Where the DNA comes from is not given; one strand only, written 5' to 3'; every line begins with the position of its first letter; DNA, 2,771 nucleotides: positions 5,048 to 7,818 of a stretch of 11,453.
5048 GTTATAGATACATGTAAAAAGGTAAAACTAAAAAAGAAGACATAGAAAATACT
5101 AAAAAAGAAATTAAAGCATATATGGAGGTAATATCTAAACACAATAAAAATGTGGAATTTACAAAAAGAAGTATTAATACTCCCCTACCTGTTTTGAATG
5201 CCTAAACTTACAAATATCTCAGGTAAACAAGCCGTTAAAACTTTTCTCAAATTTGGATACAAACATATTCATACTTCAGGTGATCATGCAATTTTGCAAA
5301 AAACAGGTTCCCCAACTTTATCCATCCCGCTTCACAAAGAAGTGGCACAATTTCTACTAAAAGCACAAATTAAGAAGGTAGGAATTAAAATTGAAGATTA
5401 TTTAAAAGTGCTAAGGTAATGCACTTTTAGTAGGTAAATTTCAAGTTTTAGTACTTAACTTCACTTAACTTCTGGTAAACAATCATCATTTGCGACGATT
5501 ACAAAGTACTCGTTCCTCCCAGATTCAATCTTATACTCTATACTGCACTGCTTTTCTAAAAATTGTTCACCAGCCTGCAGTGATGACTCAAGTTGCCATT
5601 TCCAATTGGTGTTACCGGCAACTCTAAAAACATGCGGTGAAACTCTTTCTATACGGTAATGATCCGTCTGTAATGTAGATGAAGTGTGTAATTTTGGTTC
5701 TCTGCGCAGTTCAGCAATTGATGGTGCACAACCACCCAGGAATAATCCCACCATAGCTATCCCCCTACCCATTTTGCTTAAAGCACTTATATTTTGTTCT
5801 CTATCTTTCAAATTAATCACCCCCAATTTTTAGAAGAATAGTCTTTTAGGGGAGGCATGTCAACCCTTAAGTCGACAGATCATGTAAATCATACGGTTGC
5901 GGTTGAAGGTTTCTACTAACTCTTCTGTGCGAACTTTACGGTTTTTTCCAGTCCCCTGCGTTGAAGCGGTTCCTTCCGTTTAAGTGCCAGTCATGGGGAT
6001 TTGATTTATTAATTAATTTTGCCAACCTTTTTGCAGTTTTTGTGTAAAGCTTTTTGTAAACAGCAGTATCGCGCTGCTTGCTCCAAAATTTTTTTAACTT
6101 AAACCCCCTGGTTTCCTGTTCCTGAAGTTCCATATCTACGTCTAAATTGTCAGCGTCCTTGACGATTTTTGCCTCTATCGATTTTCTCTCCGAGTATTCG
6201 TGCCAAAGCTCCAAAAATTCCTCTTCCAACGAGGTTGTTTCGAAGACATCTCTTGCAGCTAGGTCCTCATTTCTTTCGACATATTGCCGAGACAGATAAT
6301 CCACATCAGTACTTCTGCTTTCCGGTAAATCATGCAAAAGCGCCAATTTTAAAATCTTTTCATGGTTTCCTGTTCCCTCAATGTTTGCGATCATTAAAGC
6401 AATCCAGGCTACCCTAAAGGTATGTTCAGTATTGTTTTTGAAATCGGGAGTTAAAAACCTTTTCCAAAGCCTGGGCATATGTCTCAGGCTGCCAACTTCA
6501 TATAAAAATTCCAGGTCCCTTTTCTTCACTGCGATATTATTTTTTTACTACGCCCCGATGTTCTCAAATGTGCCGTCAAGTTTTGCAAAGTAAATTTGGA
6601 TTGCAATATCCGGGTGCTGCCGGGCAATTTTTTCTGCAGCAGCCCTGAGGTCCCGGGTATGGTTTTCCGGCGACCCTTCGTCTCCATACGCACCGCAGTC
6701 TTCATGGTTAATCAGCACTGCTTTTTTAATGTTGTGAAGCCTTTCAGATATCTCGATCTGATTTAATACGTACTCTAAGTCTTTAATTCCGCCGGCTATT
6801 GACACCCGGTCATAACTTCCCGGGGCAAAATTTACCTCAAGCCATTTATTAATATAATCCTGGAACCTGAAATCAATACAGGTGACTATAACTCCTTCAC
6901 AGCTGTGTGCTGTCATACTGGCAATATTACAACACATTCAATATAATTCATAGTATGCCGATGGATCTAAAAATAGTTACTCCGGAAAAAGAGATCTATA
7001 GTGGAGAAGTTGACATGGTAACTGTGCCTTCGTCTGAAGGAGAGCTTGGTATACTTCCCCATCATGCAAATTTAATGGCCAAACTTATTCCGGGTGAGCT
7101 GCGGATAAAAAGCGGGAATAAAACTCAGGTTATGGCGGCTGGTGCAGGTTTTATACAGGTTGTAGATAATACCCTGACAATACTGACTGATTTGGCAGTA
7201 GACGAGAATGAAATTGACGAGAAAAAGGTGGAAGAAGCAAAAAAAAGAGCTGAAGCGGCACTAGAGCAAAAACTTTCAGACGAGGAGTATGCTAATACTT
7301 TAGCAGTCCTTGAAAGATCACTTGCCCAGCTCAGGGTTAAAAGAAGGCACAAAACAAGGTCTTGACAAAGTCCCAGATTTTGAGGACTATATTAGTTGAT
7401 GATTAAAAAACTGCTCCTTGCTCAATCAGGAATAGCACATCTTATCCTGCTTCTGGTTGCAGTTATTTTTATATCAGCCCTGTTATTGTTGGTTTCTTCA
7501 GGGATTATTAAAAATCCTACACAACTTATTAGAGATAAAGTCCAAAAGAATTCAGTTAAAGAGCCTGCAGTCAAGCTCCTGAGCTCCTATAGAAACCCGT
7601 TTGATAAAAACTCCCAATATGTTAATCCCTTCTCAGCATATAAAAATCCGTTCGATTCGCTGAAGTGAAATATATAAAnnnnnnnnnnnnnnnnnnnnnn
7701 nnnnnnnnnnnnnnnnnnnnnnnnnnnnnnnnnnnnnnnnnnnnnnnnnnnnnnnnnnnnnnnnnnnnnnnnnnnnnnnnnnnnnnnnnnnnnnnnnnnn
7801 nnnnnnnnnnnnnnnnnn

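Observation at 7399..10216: Three-gene unit: NPF-tail membrane protein, ~48-Cys modular secreted protein, PlsC-like acyltransferase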

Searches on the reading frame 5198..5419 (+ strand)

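Call 3: search_protein_families(library=pfam, proteins=[window:5198-5419:+], max_evalue=1)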
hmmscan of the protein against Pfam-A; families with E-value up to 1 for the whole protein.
window:5198-5419:+ (73 aa): 2 families
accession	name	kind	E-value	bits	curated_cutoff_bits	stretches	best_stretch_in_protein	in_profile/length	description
PF07927.17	HicA_toxin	-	3.6e-09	37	27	1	9-63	1-58/58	HicA toxin of bacterial toxin-antitoxin,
PF21253.3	Mann_GBD_bact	-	0.016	15.9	27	1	6-67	72-129/143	Mannanase, galactose-binding domain-like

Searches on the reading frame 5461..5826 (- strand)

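Call 3: search_protein_families(library=pfam, proteins=[window:5461-5826:-], max_evalue=1)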
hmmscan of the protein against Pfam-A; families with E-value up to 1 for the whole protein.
window:5461-5826:- (121 aa): 1 family
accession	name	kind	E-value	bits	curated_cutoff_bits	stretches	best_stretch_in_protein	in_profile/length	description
PF13734.11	Inhibitor_I69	-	0.14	13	25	1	100-120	49-69/98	Spi protease inhibitor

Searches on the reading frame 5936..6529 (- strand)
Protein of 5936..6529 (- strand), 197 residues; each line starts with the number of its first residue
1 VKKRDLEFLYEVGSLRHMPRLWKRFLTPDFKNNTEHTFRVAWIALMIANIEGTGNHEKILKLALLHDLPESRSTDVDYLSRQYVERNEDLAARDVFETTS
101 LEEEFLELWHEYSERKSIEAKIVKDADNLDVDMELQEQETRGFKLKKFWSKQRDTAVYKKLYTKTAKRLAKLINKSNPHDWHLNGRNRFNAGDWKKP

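Call 3: search_protein_families(library=pfam, proteins=[window:5936-6529:-], max_evalue=1)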
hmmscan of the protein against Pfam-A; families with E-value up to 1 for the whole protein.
window:5936-6529:- (197 aa): 6 families
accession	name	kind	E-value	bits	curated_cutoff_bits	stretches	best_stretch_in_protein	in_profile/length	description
PF13023.12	HD_3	-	4.1e-24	85.8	22.5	1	12-161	1-157/165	HD domain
PF01966.28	HD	-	4.8e-12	46.6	22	1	35-131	3-115/116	HD domain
PF12917.13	YfbR-like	-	9.7e-09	35.6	25.9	1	9-142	3-148/182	5'-deoxynucleotidase YfbR-like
PF08668.18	HDOD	-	3.9e-06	26.9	22.9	1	27-110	89-169/196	HDOD domain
PF03457.19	HA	-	0.023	15.4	28.4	1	128-172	21-62/64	Helicase associated domain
PF05298.16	Bombinin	-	0.036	14.2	21.4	1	116-146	82-111/141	Bombinin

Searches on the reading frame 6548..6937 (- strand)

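Call 3: search_protein_families(library=pfam, proteins=[window:6548-6937:-], max_evalue=1)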
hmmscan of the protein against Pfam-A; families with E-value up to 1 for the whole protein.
window:6548-6937:- (129 aa): 2 families
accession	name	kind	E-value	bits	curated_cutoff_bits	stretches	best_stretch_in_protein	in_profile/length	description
PF20393.3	Pro_CA_2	-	4.1e-15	56.5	30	1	14-127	5-124/125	Putative carbonic anhydrase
PF00484.24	Pro_CA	-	0.088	13.5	25.7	1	16-89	2-73/156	Carbonic anhydrase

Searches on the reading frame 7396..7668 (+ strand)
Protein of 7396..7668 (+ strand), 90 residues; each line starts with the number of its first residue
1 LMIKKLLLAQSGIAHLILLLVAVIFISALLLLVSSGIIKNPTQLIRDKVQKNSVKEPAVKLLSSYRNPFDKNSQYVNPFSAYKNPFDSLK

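Call 3: search_protein_families(library=pfam, proteins=[window:7396-7668:+], max_evalue=1)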
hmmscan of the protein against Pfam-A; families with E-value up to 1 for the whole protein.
window:7396-7668:+ (90 aa): 0 families

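Call 4: search_protein_families(library=ncbifam, proteins=[window:7396-7668:+], max_evalue=1)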
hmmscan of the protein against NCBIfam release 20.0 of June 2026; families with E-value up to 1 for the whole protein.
window:7396-7668:+ (90 aa): 1 family
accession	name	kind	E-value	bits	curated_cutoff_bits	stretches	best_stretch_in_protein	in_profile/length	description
NF008216.0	PRK10983.1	equivalog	0.019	14.2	305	1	3-64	55-115/370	AI-2E family transporter YdiK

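Call 24: find_homologous_proteins(query=window:7399-7665:+, max_evalue=0.01)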
Query window:7399-7665:+ (89 aa): 89 proteins with E <= 0.01 among 97 candidates.
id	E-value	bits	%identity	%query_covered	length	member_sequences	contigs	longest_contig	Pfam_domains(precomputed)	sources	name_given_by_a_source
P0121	1.3e-47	177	100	100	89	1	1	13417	-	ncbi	-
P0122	5.2e-38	146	81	100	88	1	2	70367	-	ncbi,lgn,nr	ncbi:hypothetical protein HYW46_03710 [Candidatus Daviesbacteria bacterium]|nr:hypothetical protein 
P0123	8.5e-20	88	60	70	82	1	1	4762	-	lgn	-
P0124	1.7e-18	84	51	92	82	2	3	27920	-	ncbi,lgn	-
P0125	1.8e-18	84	55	92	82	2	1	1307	-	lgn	-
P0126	1.9e-18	84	56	91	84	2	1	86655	-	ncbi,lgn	-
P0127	2.5e-18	83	51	71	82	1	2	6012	-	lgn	-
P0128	6.0e-18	82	52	92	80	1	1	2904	-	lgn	-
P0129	7.3e-18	82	55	93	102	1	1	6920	-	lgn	-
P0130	1.1e-17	81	53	70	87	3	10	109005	-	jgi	-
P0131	1.6e-16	78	47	100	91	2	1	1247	-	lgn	-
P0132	2.3e-16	77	55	67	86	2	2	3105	-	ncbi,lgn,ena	-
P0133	5.1e-16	76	51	93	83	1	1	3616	-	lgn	-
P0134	1.1e-15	75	48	93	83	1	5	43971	-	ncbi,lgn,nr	ncbi:hypothetical protein HYT18_04800 [Candidatus Microgenomates bacterium]|nr:hypothetical protein 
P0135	3.5e-15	73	61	70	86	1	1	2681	-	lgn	-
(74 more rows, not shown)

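Call 83: search_protein_families(library=padloc, proteins=[window:7399-7668:+], max_evalue=0.01)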
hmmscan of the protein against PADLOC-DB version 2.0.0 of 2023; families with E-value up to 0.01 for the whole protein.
window:7399-7668:+ (89 aa): 0 families

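Call 84: search_protein_families(library=phrogs, proteins=[window:7399-7668:+], max_evalue=0.01)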
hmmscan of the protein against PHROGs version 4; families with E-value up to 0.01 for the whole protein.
window:7399-7668:+ (89 aa): 0 families
